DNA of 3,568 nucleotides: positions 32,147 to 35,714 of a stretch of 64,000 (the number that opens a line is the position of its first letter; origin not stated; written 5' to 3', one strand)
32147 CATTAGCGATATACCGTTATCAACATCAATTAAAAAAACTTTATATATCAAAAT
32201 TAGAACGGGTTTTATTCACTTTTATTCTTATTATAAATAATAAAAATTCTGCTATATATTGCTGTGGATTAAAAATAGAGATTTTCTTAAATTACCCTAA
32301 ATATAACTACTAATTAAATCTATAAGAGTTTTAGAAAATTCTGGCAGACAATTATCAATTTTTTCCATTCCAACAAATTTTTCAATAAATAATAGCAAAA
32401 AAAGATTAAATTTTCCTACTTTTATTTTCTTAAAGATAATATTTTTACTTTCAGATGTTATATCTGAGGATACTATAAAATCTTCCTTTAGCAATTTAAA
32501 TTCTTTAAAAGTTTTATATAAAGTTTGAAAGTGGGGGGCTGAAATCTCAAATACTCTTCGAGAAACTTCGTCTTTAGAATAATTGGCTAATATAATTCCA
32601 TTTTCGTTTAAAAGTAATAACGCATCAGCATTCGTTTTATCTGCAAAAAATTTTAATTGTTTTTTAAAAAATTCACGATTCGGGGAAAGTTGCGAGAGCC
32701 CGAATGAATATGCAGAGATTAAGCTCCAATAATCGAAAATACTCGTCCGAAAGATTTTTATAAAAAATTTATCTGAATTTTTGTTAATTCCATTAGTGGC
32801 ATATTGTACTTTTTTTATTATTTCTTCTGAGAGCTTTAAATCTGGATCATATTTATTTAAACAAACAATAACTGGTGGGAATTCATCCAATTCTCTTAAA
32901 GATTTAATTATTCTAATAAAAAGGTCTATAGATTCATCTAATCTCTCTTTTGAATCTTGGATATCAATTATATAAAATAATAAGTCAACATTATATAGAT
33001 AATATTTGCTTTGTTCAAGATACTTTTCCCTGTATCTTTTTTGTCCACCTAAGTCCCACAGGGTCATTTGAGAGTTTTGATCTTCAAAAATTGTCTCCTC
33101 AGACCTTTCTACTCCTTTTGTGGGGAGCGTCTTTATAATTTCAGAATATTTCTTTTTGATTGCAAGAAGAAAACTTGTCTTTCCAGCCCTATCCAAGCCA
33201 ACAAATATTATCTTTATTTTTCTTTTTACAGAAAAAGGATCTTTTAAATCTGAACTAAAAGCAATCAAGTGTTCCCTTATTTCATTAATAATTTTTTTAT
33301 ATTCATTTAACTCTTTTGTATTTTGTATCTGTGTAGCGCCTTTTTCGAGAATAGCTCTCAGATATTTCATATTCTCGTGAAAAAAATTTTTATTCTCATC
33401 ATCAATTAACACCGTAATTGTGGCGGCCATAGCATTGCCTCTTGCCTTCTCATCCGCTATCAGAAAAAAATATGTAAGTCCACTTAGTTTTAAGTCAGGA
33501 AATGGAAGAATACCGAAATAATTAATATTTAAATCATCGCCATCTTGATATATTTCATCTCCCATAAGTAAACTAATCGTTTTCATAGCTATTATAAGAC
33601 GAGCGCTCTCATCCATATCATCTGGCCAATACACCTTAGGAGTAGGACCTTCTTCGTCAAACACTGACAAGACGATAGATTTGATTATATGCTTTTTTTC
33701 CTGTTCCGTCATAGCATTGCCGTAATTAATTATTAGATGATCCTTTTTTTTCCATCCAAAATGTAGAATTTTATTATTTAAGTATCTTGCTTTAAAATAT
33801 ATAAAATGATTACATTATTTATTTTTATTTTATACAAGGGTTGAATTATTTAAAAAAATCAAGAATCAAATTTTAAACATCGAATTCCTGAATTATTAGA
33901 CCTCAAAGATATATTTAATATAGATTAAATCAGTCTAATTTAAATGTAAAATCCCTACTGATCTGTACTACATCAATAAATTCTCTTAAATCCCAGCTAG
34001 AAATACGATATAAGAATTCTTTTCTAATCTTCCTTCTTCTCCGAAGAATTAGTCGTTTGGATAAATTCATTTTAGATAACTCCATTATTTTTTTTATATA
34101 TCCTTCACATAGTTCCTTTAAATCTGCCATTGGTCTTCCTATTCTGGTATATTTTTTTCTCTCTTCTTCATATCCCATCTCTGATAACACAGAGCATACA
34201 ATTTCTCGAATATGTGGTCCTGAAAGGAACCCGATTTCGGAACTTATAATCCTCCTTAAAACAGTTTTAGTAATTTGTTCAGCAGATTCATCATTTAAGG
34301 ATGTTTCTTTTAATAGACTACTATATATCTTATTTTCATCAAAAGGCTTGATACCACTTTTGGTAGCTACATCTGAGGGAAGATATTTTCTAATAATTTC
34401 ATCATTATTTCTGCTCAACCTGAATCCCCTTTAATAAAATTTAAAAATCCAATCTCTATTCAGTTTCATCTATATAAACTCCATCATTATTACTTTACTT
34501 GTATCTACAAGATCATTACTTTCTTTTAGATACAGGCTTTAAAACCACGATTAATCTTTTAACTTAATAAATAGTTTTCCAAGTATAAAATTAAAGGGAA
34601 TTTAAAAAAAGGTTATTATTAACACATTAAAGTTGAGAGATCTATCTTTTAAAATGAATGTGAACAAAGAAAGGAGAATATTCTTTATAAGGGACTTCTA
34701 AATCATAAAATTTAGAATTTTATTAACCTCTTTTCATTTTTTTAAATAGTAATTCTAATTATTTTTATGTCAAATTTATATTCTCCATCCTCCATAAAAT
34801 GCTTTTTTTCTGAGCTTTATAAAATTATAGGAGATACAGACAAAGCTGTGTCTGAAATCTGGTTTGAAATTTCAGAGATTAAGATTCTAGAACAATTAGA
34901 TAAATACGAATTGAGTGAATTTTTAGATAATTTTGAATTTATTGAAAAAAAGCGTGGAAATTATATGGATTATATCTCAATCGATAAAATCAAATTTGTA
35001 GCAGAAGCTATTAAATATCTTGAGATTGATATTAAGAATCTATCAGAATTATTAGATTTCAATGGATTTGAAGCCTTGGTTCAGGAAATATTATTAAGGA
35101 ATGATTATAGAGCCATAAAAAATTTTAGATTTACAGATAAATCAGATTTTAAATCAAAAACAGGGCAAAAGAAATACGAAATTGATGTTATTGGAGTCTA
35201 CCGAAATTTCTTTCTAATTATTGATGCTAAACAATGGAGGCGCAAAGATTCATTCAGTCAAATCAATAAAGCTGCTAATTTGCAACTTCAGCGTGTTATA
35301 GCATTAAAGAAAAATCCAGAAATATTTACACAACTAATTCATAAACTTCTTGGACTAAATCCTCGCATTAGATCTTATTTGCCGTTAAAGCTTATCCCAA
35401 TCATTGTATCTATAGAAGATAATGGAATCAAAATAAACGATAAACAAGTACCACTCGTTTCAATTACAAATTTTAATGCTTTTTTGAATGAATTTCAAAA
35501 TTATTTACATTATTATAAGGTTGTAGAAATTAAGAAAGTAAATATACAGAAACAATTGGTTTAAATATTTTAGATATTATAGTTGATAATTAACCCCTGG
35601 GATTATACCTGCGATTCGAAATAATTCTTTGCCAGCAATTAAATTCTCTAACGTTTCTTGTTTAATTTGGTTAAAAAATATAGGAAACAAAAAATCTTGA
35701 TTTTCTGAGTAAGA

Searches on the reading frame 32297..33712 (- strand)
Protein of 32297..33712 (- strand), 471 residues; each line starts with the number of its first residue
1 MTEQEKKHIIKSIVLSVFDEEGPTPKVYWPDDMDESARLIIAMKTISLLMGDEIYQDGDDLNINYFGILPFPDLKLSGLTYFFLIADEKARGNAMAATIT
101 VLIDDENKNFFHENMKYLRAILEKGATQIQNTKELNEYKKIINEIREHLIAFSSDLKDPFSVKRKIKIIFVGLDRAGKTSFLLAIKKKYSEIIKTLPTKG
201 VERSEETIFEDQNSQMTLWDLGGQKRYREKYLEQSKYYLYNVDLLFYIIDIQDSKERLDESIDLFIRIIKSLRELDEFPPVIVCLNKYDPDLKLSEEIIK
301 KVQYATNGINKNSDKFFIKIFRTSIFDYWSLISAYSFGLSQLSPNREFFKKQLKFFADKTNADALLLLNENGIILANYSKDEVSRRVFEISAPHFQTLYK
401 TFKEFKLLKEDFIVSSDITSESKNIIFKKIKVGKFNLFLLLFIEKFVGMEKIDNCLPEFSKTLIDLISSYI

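Call 6: search_protein_families(library=pfam, proteins=[window:32297-33712:-])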
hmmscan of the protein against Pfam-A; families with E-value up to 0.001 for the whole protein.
window:32297-33712:- (471 aa): 7 families
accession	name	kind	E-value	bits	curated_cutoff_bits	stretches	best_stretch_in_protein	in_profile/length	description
PF04670.18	Gtr1_RagA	-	1.8e-25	90.2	22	1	167-384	1-219/232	Gtr1/RagA G protein conserved region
PF00025.27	Arf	-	1e-20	74.4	22.3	1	154-306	3-143/174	ADP-ribosylation factor family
PF08477.19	Roc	-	6.7e-11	42.9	27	1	167-289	1-119/119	Ras of Complex, Roc, domain of DAPkinase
PF09439.16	SRPRB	-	3.1e-08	33.6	25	1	165-301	3-132/178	Signal recognition particle receptor beta subunit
PF00071.28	Ras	-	1.4e-07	31.6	21.6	1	167-290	1-116/162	Ras family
PF01926.29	MMR_HSR1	-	1.9e-07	31.6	21.9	1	167-287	1-113/113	50S ribosome-binding GTPase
PF11704.13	Folliculin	-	0.00023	21.4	23.3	1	79-140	49-108/166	Vesicle coat protein involved in Golgi to plasma membrane transport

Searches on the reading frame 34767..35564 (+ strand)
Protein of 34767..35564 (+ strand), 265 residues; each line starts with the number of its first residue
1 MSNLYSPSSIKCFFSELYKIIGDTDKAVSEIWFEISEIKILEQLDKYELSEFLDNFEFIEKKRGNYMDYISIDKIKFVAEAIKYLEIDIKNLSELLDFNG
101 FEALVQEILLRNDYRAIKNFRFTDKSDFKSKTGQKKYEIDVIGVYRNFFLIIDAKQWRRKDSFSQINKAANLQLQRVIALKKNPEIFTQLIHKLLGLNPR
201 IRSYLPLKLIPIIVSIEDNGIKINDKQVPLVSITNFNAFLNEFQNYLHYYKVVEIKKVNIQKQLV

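Call 35: search_protein_families(library=pfam, proteins=[window:34767-35564:+], max_evalue=0.0001)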
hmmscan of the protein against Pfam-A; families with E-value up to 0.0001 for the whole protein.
window:34767-35564:+ (265 aa): 0 families

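Call 72: search_protein_families(library=pfam, proteins=[window:34767-35564:+], max_evalue=0.1)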
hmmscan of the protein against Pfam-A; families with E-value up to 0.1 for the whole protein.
window:34767-35564:+ (265 aa): 1 family
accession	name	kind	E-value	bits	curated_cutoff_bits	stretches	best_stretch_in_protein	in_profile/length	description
PF08378.17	NERD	-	0.00023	22.1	22.1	1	106-164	10-63/111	Nuclease-related domain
